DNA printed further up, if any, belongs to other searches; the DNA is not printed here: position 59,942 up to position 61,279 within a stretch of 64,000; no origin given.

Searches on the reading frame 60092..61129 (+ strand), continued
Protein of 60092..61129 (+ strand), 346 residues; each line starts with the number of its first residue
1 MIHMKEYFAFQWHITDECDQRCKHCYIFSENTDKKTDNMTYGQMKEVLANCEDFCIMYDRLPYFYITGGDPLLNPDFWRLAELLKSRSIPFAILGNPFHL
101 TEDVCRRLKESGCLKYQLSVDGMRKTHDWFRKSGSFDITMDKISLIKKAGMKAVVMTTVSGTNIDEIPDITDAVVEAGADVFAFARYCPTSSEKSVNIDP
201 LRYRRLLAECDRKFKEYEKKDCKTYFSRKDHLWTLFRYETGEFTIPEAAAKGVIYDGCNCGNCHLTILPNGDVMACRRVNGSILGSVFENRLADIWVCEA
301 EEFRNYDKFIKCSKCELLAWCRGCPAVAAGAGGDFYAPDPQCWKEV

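Call 44: search_protein_families(library=ncbifam, proteins=[P0023, P0026, P0029, P0030, P0031, P0036, P0062, P0074, P0094, P0120], max_evalue=1e-20)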
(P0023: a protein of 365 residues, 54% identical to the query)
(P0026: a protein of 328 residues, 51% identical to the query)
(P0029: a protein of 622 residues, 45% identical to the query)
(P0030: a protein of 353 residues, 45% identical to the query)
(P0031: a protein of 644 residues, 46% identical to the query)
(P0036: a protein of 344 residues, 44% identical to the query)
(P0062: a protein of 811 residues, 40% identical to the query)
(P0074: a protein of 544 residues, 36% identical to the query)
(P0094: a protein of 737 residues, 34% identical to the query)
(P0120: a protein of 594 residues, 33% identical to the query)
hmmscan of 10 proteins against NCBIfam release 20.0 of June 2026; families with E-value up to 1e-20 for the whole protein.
P0023 (365 aa): 11 families
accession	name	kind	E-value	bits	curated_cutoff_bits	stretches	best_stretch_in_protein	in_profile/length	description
TIGR04340.1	rSAM_ACGX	hypoth_equivalog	3e-142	473.9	400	1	3-355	2-340/341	radical SAM/SPASM domain protein, ACGX system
TIGR04082.1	rSAM_for_selen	equivalog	2e-48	165.4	350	1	4-329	199-506/516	thio(seleno)oxazole modification radical SAM maturase SbtM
TIGR04545.1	rSAM_ahbD_hemeb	equivalog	9.5e-29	100.9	500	1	7-324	3-322/339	heme b synthase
TIGR04051.1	rSAM_NirJ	equivalog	2e-27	96.1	515.45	1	8-326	6-334/354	heme d1 biosynthesis radical SAM protein NirJ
TIGR04303.1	GeoRSP_rSAM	equivalog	7.2e-25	88.2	400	0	5-198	6-197/325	GeoRSP system radical SAM/SPASM protein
TIGR04133.1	rSAM_w_lipo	hypoth_equivalog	7.5e-25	87.6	425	0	6-191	26-211/350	TIGR04133 family radical SAM/SPASM protein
TIGR04053.2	TIGR04053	equivalog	1.7e-24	86.8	395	1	6-179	10-183/366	TIGR04053 family radical SAM/SPASM domain-containing protein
TIGR04347.1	pseudo_SAM_Halo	equivalog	1.3e-22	80.6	525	0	8-188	42-218/390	TIGR04347 family pseudo-SAM/SPASM protein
TIGR04546.1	rSAM_ahbC_deAc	equivalog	2.4e-22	79.3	650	0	7-175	42-206/390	12,18-didecarboxysiroheme deacetylase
TIGR04055.1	rSAM_NirJ2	equivalog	2.9e-22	79.6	500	0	7-187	3-179/326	putative heme d1 biosynthesis radical SAM protein NirJ2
TIGR04250.1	SCM_rSAM_ScmE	equivalog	4.3e-21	75.2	400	0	9-168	8-164/358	SynChlorMet cassette radical SAM/SPASM protein ScmE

P0026 (328 aa): 17 families
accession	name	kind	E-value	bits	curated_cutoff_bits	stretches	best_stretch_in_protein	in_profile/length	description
TIGR04340.1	rSAM_ACGX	hypoth_equivalog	9.5e-116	386.7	400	1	2-328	4-341/341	radical SAM/SPASM domain protein, ACGX system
TIGR04082.1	rSAM_for_selen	equivalog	2.4e-46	158.6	350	1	3-324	201-515/516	thio(seleno)oxazole modification radical SAM maturase SbtM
TIGR04053.2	TIGR04053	equivalog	8.6e-34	117.4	395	1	4-193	11-208/366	TIGR04053 family radical SAM/SPASM domain-containing protein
TIGR04545.1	rSAM_ahbD_hemeb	equivalog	1.3e-32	113.6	500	1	5-324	4-335/339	heme b synthase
TIGR04055.1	rSAM_NirJ2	equivalog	2.7e-28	99.4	500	1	4-324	3-322/326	putative heme d1 biosynthesis radical SAM protein NirJ2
TIGR04303.1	GeoRSP_rSAM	equivalog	9.6e-27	94.4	400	1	4-325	8-325/325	GeoRSP system radical SAM/SPASM protein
NF050035.1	rSAM_WgK_link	exception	1.4e-26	93.4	650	1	6-181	14-193/367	radical SAM/SPASM peptide maturase WgkB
TIGR04250.1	SCM_rSAM_ScmE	equivalog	2.8e-26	92.3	400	1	6-322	8-343/358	SynChlorMet cassette radical SAM/SPASM protein ScmE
TIGR04133.1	rSAM_w_lipo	hypoth_equivalog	2.9e-24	85.7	425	1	4-306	27-330/350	TIGR04133 family radical SAM/SPASM protein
TIGR04347.1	pseudo_SAM_Halo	equivalog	4.2e-24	85.5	525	0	5-170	42-210/390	TIGR04347 family pseudo-SAM/SPASM protein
TIGR04054.1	rSAM_NirJ1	equivalog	7.2e-24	84.1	650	1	5-325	40-381/387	putative heme d1 biosynthesis radical SAM protein NirJ1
TIGR03962.1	mycofact_rSAM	equivalog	1.8e-23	83.3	265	1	4-325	15-332/339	mycofactocin radical SAM maturase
TIGR04051.1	rSAM_NirJ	equivalog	3.6e-23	82.1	515.45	1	5-325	6-347/354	heme d1 biosynthesis radical SAM protein NirJ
NF047865.1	rSAM_PapB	equivalog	5.2e-23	81.8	340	1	7-318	9-328/330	PapB family radical SAM/SPASM ranthipeptide maturase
TIGR04403.1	rSAM_skfB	equivalog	3.8e-22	78.6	300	1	6-296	109-383/402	sporulation killing factor system radical SAM maturase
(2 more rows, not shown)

P0029 (622 aa): 7 families
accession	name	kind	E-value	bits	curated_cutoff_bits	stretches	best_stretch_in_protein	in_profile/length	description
TIGR04340.1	rSAM_ACGX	hypoth_equivalog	6e-114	380.8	400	1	274-611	2-339/341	radical SAM/SPASM domain protein, ACGX system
TIGR04082.1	rSAM_for_selen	equivalog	3.6e-53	181.1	350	1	273-609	197-515/516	thio(seleno)oxazole modification radical SAM maturase SbtM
TIGR04545.1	rSAM_ahbD_hemeb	equivalog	9.5e-37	127.2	500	1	278-613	3-339/339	heme b synthase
TIGR04053.2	TIGR04053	equivalog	2.5e-31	109.2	395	1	274-463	7-195/366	TIGR04053 family radical SAM/SPASM domain-containing protein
TIGR04055.1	rSAM_NirJ2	equivalog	3.1e-28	99.2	500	1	278-612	3-325/326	putative heme d1 biosynthesis radical SAM protein NirJ2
TIGR04051.1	rSAM_NirJ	equivalog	4.9e-26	91.5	515.45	1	279-611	6-348/354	heme d1 biosynthesis radical SAM protein NirJ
TIGR04133.1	rSAM_w_lipo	hypoth_equivalog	3.3e-23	82.2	425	1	273-592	22-331/350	TIGR04133 family radical SAM/SPASM protein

P0030 (353 aa): 14 families
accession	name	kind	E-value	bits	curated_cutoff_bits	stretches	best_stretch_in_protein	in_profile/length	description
TIGR04340.1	rSAM_ACGX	hypoth_equivalog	8.5e-129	429.6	400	1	20-351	3-339/341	radical SAM/SPASM domain protein, ACGX system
TIGR04082.1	rSAM_for_selen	equivalog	1.2e-62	212.4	350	1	17-349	196-515/516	thio(seleno)oxazole modification radical SAM maturase SbtM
TIGR04545.1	rSAM_ahbD_hemeb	equivalog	5.4e-38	131.3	500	1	22-349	2-335/339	heme b synthase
TIGR04053.2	TIGR04053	equivalog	9.2e-37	127.1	395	1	17-223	5-211/366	TIGR04053 family radical SAM/SPASM domain-containing protein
TIGR04055.1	rSAM_NirJ2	equivalog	1.7e-32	113.3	500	1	22-349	2-322/326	putative heme d1 biosynthesis radical SAM protein NirJ2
TIGR04133.1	rSAM_w_lipo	hypoth_equivalog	3.2e-30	105.3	425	1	22-331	26-330/350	TIGR04133 family radical SAM/SPASM protein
TIGR04054.1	rSAM_NirJ1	equivalog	9.5e-30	103.5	650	1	22-350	38-381/387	putative heme d1 biosynthesis radical SAM protein NirJ1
TIGR04250.1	SCM_rSAM_ScmE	equivalog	6.7e-29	100.9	400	1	21-187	4-166/358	SynChlorMet cassette radical SAM/SPASM protein ScmE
TIGR04051.1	rSAM_NirJ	equivalog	2.1e-28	99.3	515.45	1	23-200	5-177/354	heme d1 biosynthesis radical SAM protein NirJ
TIGR04303.1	GeoRSP_rSAM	equivalog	6.4e-28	98.3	400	1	17-350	2-325/325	GeoRSP system radical SAM/SPASM protein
TIGR04546.1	rSAM_ahbC_deAc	equivalog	1.3e-25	90.1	650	1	17-350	37-384/390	12,18-didecarboxysiroheme deacetylase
TIGR03962.1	mycofact_rSAM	equivalog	1.9e-25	89.8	265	1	17-349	9-331/339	mycofactocin radical SAM maturase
TIGR04251.1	SCM_rSAM_ScmF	equivalog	2.6e-25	89.6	400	1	22-209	6-192/353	SynChlorMet cassette radical SAM/SPASM protein ScmF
TIGR04347.1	pseudo_SAM_Halo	equivalog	1.2e-23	84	525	0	17-197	36-210/390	TIGR04347 family pseudo-SAM/SPASM protein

P0031 (644 aa): 7 families
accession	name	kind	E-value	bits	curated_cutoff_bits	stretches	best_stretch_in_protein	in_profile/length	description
TIGR04340.1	rSAM_ACGX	hypoth_equivalog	4.5e-119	397.6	400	1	304-644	3-340/341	radical SAM/SPASM domain protein, ACGX system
TIGR04082.1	rSAM_for_selen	equivalog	1.1e-55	189.4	350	1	305-641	200-515/516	thio(seleno)oxazole modification radical SAM maturase SbtM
TIGR04545.1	rSAM_ahbD_hemeb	equivalog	9e-29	101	500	1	307-642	3-336/339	heme b synthase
TIGR04051.1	rSAM_NirJ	equivalog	1.7e-27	96.3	515.45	1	307-642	5-347/354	heme d1 biosynthesis radical SAM protein NirJ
TIGR04053.2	TIGR04053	equivalog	8.7e-27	94.3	395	1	299-642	4-363/366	TIGR04053 family radical SAM/SPASM domain-containing protein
TIGR04055.1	rSAM_NirJ2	equivalog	5.9e-25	88.5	500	0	305-475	1-166/326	putative heme d1 biosynthesis radical SAM protein NirJ2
TIGR04133.1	rSAM_w_lipo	hypoth_equivalog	4.1e-21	75.3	425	0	302-478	22-197/350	TIGR04133 family radical SAM/SPASM protein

P0036 (344 aa): 14 families
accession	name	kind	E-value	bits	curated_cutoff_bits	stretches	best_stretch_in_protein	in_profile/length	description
TIGR04340.1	rSAM_ACGX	hypoth_equivalog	6.6e-118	393.8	400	1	6-344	2-339/341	radical SAM/SPASM domain protein, ACGX system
TIGR04082.1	rSAM_for_selen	equivalog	1.1e-55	189.4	350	1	6-342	198-515/516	thio(seleno)oxazole modification radical SAM maturase SbtM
TIGR04545.1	rSAM_ahbD_hemeb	equivalog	2e-34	119.6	500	1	10-342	3-335/339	heme b synthase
TIGR04053.2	TIGR04053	equivalog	5.6e-31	108.1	395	1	4-183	6-179/366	TIGR04053 family radical SAM/SPASM domain-containing protein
TIGR04055.1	rSAM_NirJ2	equivalog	4.5e-29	102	500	0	10-187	3-171/326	putative heme d1 biosynthesis radical SAM protein NirJ2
TIGR04303.1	GeoRSP_rSAM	equivalog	3.8e-27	95.7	400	1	7-343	5-325/325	GeoRSP system radical SAM/SPASM protein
TIGR04546.1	rSAM_ahbC_deAc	equivalog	8e-27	94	650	1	9-343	41-384/390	12,18-didecarboxysiroheme deacetylase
TIGR04347.1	pseudo_SAM_Halo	equivalog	3.5e-26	92.4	525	1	9-226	40-250/390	TIGR04347 family pseudo-SAM/SPASM protein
TIGR04250.1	SCM_rSAM_ScmE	equivalog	9.2e-26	90.6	400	1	8-341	4-344/358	SynChlorMet cassette radical SAM/SPASM protein ScmE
TIGR04051.1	rSAM_NirJ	equivalog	1.2e-25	90.3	515.45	1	11-184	6-170/354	heme d1 biosynthesis radical SAM protein NirJ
TIGR04103.1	rSAM_nif11_3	equivalog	9.7e-25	87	725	1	10-334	8-325/412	nif11-class peptide radical SAM maturase 3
TIGR03962.1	mycofact_rSAM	equivalog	4.2e-24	85.3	265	1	8-343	13-332/339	mycofactocin radical SAM maturase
TIGR04054.1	rSAM_NirJ1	equivalog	1.5e-22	79.7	650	1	10-343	39-381/387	putative heme d1 biosynthesis radical SAM protein NirJ1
TIGR04133.1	rSAM_w_lipo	hypoth_equivalog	1.6e-21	76.7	425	1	9-324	26-330/350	TIGR04133 family radical SAM/SPASM protein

P0062 (811 aa): 22 families
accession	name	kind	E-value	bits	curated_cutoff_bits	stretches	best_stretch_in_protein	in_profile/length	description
TIGR04340.1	rSAM_ACGX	hypoth_equivalog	1.4e-100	336.8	400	1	467-810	2-341/341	radical SAM/SPASM domain protein, ACGX system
TIGR04082.1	rSAM_for_selen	equivalog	5.6e-60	203.6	350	1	464-806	195-515/516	thio(seleno)oxazole modification radical SAM maturase SbtM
TIGR04545.1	rSAM_ahbD_hemeb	equivalog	1.9e-45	155.8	500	1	471-807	3-336/339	heme b synthase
TIGR04053.2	TIGR04053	equivalog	1.8e-43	149.2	395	1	468-673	8-208/366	TIGR04053 family radical SAM/SPASM domain-containing protein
TIGR04055.1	rSAM_NirJ2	equivalog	4.2e-42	144.8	500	1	471-806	3-322/326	putative heme d1 biosynthesis radical SAM protein NirJ2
NF047865.1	rSAM_PapB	equivalog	3.9e-40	138.1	340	1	121-392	38-321/330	PapB family radical SAM/SPASM ranthipeptide maturase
TIGR04054.1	rSAM_NirJ1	equivalog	3.8e-36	124.5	650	1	458-807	28-381/387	putative heme d1 biosynthesis radical SAM protein NirJ1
NF040492.1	not_ScfB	exception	3.8e-33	115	855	0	218-418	242-445/450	ScfB-related radical SAM/SPASM orphan maturase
TIGR04546.1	rSAM_ahbC_deAc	equivalog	4.1e-33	114.7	650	1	469-807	40-384/390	12,18-didecarboxysiroheme deacetylase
TIGR04347.1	pseudo_SAM_Halo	equivalog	4.9e-33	114.9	525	1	471-807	41-384/390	TIGR04347 family pseudo-SAM/SPASM protein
TIGR04303.1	GeoRSP_rSAM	equivalog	6.1e-33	114.8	400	1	467-807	4-325/325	GeoRSP system radical SAM/SPASM protein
TIGR04051.1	rSAM_NirJ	equivalog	2.7e-32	112.1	515.45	1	471-807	5-347/354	heme d1 biosynthesis radical SAM protein NirJ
TIGR03974.1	rSAM_six_Cys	equivalog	4e-32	111.7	425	1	238-420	264-448/451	thioether cross-link-forming SCIFF peptide maturase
TIGR04103.1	rSAM_nif11_3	equivalog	4.5e-30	104.6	725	1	471-793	8-330/412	nif11-class peptide radical SAM maturase 3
TIGR04250.1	SCM_rSAM_ScmE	equivalog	1.3e-27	96.7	400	1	472-809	7-349/358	SynChlorMet cassette radical SAM/SPASM protein ScmE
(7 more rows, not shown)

P0074 (544 aa): 18 families
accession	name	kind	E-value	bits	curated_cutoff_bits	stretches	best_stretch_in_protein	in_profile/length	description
TIGR04340.1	rSAM_ACGX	hypoth_equivalog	2.7e-90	303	400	1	198-538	1-338/341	radical SAM/SPASM domain protein, ACGX system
TIGR04082.1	rSAM_for_selen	equivalog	4.4e-60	203.9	350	1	197-537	196-515/516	thio(seleno)oxazole modification radical SAM maturase SbtM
TIGR04545.1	rSAM_ahbD_hemeb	equivalog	2.4e-50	171.9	500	1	203-538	3-336/339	heme b synthase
TIGR04055.1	rSAM_NirJ2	equivalog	7.8e-41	140.7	500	1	203-537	3-322/326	putative heme d1 biosynthesis radical SAM protein NirJ2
TIGR04053.2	TIGR04053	equivalog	1.6e-39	136.2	395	1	200-408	8-212/366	TIGR04053 family radical SAM/SPASM domain-containing protein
TIGR04051.1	rSAM_NirJ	equivalog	1.9e-38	132.3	515.45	1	204-541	6-350/354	heme d1 biosynthesis radical SAM protein NirJ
TIGR04347.1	pseudo_SAM_Halo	equivalog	9.9e-38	130.4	525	1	202-420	40-252/390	TIGR04347 family pseudo-SAM/SPASM protein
TIGR04546.1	rSAM_ahbC_deAc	equivalog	4.5e-37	127.8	650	1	202-540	41-386/390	12,18-didecarboxysiroheme deacetylase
TIGR04054.1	rSAM_NirJ1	equivalog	2.4e-34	118.6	650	1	201-538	37-381/387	putative heme d1 biosynthesis radical SAM protein NirJ1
TIGR04133.1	rSAM_w_lipo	hypoth_equivalog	4.3e-29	101.6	425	1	196-519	20-330/350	TIGR04133 family radical SAM/SPASM protein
TIGR04303.1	GeoRSP_rSAM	equivalog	6.5e-29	101.5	400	1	196-538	1-325/325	GeoRSP system radical SAM/SPASM protein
TIGR03913.1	rad_SAM_trio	equivalog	8.9e-26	90.3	591.75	1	202-525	21-340/477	GDL motif peptide-associated radical SAM/SPASM maturase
NF045574.1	sacti_mat_StsB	exception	4e-25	88.6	625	1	201-519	97-395/466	StsB family radical SAM/SPASM domain sactipeptide maturase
NF050035.1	rSAM_WgK_link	exception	7.2e-25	87.7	650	1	204-541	13-365/367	radical SAM/SPASM peptide maturase WgkB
TIGR03962.1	mycofact_rSAM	equivalog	5.1e-23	81.8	265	1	196-523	8-316/339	mycofactocin radical SAM maturase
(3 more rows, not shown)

P0094 (737 aa): 27 families (the best 25 are shown)
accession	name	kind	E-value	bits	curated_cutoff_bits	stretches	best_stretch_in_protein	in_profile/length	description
TIGR04340.1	rSAM_ACGX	hypoth_equivalog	3e-90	302.9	400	1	390-734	2-339/341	radical SAM/SPASM domain protein, ACGX system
NF047865.1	rSAM_PapB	equivalog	2.6e-57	194.5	340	2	8-331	5-329/330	PapB family radical SAM/SPASM ranthipeptide maturase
TIGR04082.1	rSAM_for_selen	equivalog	8.1e-56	189.8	350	1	388-722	196-504/516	thio(seleno)oxazole modification radical SAM maturase SbtM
TIGR04545.1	rSAM_ahbD_hemeb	equivalog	2.4e-53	181.8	500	1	394-733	3-336/339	heme b synthase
TIGR04055.1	rSAM_NirJ2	equivalog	1.8e-42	146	500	1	394-604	3-203/326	putative heme d1 biosynthesis radical SAM protein NirJ2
TIGR04053.2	TIGR04053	equivalog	2.3e-40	139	395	1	391-733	8-363/366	TIGR04053 family radical SAM/SPASM domain-containing protein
TIGR04347.1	pseudo_SAM_Halo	equivalog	2.5e-38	132.3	525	1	393-614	40-251/390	TIGR04347 family pseudo-SAM/SPASM protein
TIGR04303.1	GeoRSP_rSAM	equivalog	2.7e-37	129.1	400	1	392-733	6-325/325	GeoRSP system radical SAM/SPASM protein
TIGR04064.1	rSAM_nif11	equivalog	9.8e-36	123.4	518.7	0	7-136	79-212/459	nif11-like peptide radical SAM maturase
TIGR04546.1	rSAM_ahbC_deAc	equivalog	3.1e-35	121.7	650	1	352-610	4-248/390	12,18-didecarboxysiroheme deacetylase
TIGR04051.1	rSAM_NirJ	equivalog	3.2e-35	121.7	515.45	1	395-735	6-349/354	heme d1 biosynthesis radical SAM protein NirJ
TIGR03962.1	mycofact_rSAM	equivalog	5.8e-35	121.1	265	1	391-733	12-332/339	mycofactocin radical SAM maturase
TIGR04054.1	rSAM_NirJ1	equivalog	1.4e-34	119.4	650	1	393-735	38-383/387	putative heme d1 biosynthesis radical SAM protein NirJ1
TIGR03974.1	rSAM_six_Cys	equivalog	1.2e-30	106.8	425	1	12-342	103-440/451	thioether cross-link-forming SCIFF peptide maturase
TIGR04250.1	SCM_rSAM_ScmE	equivalog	5.2e-30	104.5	400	1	396-732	8-345/358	SynChlorMet cassette radical SAM/SPASM protein ScmE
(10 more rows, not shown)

P0120 (594 aa): 14 families
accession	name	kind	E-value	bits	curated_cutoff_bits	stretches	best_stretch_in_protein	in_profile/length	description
TIGR04340.1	rSAM_ACGX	hypoth_equivalog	8.2e-85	285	400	1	253-593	2-338/341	radical SAM/SPASM domain protein, ACGX system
TIGR04082.1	rSAM_for_selen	equivalog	3.4e-51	174.6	350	1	241-592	186-515/516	thio(seleno)oxazole modification radical SAM maturase SbtM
TIGR04545.1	rSAM_ahbD_hemeb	equivalog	3.9e-50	171.2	500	1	256-592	2-335/339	heme b synthase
TIGR04053.2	TIGR04053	equivalog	6.6e-45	153.9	395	1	253-592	7-362/366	TIGR04053 family radical SAM/SPASM domain-containing protein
TIGR04055.1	rSAM_NirJ2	equivalog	6.8e-45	154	500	1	256-592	2-322/326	putative heme d1 biosynthesis radical SAM protein NirJ2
TIGR04054.1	rSAM_NirJ1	equivalog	8.1e-35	120.2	650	1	255-594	37-382/387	putative heme d1 biosynthesis radical SAM protein NirJ1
TIGR04303.1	GeoRSP_rSAM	equivalog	1.1e-34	120.4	400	1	256-593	7-325/325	GeoRSP system radical SAM/SPASM protein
TIGR04051.1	rSAM_NirJ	equivalog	8.4e-34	117.1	515.45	1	256-594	4-348/354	heme d1 biosynthesis radical SAM protein NirJ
TIGR04546.1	rSAM_ahbC_deAc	equivalog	2.7e-32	112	650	1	255-594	40-385/390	12,18-didecarboxysiroheme deacetylase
TIGR03962.1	mycofact_rSAM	equivalog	5.6e-30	104.7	265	1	256-592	14-331/339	mycofactocin radical SAM maturase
TIGR04347.1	pseudo_SAM_Halo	equivalog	1.2e-28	100.6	525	1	253-463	37-240/390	TIGR04347 family pseudo-SAM/SPASM protein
NF050035.1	rSAM_WgK_link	exception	6.4e-28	97.8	650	1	255-593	10-362/367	radical SAM/SPASM peptide maturase WgkB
TIGR04250.1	SCM_rSAM_ScmE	equivalog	4.4e-23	81.8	400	1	257-584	6-337/358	SynChlorMet cassette radical SAM/SPASM protein ScmE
TIGR04251.1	SCM_rSAM_ScmF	equivalog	1.1e-22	80.9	400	1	258-589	8-336/353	SynChlorMet cassette radical SAM/SPASM protein ScmF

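Call 45: find_homologous_proteins(query=window:60101-61129:+, max_evalue=1e-10)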
Query window:60101-61129:+ (343 aa): 3626 proteins with E <= 1e-10 among 6787 candidates; the best 120 are listed.
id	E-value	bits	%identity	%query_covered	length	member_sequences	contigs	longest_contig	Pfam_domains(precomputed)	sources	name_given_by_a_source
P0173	5.4e-212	721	100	88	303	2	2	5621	PF13186.12,PF04055.28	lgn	-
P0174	2.7e-189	647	76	100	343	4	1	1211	PF13186.12,PF04055.28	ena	-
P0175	2.6e-188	644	75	100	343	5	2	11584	PF13186.12,PF04055.28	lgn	-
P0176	5.6e-188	642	75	100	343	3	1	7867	PF13186.12,PF04055.28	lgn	-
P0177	6.2e-185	632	75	100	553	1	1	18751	PF00881.30,PF13186.12,PF04055.28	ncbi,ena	-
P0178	1.6e-184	631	75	100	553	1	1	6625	PF00881.30,PF13186.12,PF04055.28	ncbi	-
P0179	1.2e-183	628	75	100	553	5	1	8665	PF00881.30,PF13186.12,PF04055.28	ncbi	-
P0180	2.8e-183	627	75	100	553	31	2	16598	PF00881.30,PF13186.12,PF04055.28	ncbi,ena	-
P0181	5.2e-182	623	72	100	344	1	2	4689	PF13186.12,PF04055.28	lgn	-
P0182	1.5e-181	621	72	100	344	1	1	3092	PF13186.12,PF04055.28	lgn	-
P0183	1.9e-181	621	73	100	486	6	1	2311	PF13186.12,PF04055.28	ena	-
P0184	3.6e-181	620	72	100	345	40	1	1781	PF13186.12,PF04055.28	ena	-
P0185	6.2e-181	619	72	100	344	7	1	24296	PF13186.12,PF04055.28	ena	-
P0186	6.7e-181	619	72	100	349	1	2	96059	PF13186.12,PF04055.28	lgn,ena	-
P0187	1.0e-180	619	72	100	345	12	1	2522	PF13186.12,PF04055.28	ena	-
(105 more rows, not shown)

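Call 46: find_encoding_contigs(protein=P0180, flank=4000, max_places=3)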
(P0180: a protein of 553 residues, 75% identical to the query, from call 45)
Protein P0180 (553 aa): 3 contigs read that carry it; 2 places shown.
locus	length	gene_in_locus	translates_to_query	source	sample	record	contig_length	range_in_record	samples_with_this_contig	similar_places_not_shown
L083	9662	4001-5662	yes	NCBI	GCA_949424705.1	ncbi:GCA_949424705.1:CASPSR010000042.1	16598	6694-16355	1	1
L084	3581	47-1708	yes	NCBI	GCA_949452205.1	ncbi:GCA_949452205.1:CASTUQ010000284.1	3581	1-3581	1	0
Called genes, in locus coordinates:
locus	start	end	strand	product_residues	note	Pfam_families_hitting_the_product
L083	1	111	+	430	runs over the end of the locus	PF00117:GATase (faint), PF02540:NAD_synthase (weak), PF01171:ATP_bind_3 (weak), PF06508:QueC (faint), PF00958:GMP_synt_C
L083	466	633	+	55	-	-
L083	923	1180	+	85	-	PF07927:HicA_toxin (weak)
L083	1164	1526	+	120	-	PF15919:HicB_lk_antitox, PF15970:HicB-like_2, PF05534:HicB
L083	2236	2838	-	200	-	-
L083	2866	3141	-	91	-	-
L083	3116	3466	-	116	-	PF01638:HxlR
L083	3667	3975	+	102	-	-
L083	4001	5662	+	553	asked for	PF04055:Radical_SAM, PF13186:SPASM (weak), PF00881:Nitroreductase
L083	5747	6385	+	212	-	PF01243:PNPOx_N, PF13183:Fer4_8 (faint), PF13187:Fer4_9 (faint), PF14697:Fer4_21 (faint), PF25160:LdpA_Fe-S-bd (faint), PF13237:Fer4_10 (weak), PF12838:Fer4_7 (weak), PF00037:Fer4 (weak), +2 more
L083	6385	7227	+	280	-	-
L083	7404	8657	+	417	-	PF13173:AAA_14, PF13635:DUF4143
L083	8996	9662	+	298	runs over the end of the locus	PF00126:HTH_1, PF03466:LysR_substrate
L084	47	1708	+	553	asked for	PF04055:Radical_SAM, PF13186:SPASM (weak), PF00881:Nitroreductase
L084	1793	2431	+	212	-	PF01243:PNPOx_N, PF13183:Fer4_8 (faint), PF13187:Fer4_9 (faint), PF14697:Fer4_21 (faint), PF25160:LdpA_Fe-S-bd (faint), PF13237:Fer4_10 (weak), PF12838:Fer4_7 (weak), PF00037:Fer4 (weak), +2 more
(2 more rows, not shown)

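Call 47: find_encoding_contigs(protein=P0030, flank=4000, max_places=4)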
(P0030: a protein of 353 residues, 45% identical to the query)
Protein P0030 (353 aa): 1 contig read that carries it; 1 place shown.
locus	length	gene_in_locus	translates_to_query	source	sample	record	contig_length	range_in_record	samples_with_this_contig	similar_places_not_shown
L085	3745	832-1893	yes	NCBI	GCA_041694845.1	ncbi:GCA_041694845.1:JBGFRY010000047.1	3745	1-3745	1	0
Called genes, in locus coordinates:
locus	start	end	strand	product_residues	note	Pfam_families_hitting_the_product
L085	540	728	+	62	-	-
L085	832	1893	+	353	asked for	PF04055:Radical_SAM, PF13186:SPASM (weak)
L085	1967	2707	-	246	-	PF03848:TehB, PF01209:Ubie_methyltran, PF13489:Methyltransf_23, PF08241:Methyltransf_11, PF08242:Methyltransf_12, PF13649:Methyltransf_25, PF13847:Methyltransf_31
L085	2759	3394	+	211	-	PF03848:TehB, PF01209:Ubie_methyltran, PF13489:Methyltransf_23, PF05175:MTS, PF13847:Methyltransf_31, PF08241:Methyltransf_11, PF08242:Methyltransf_12, PF13649:Methyltransf_25, +1 more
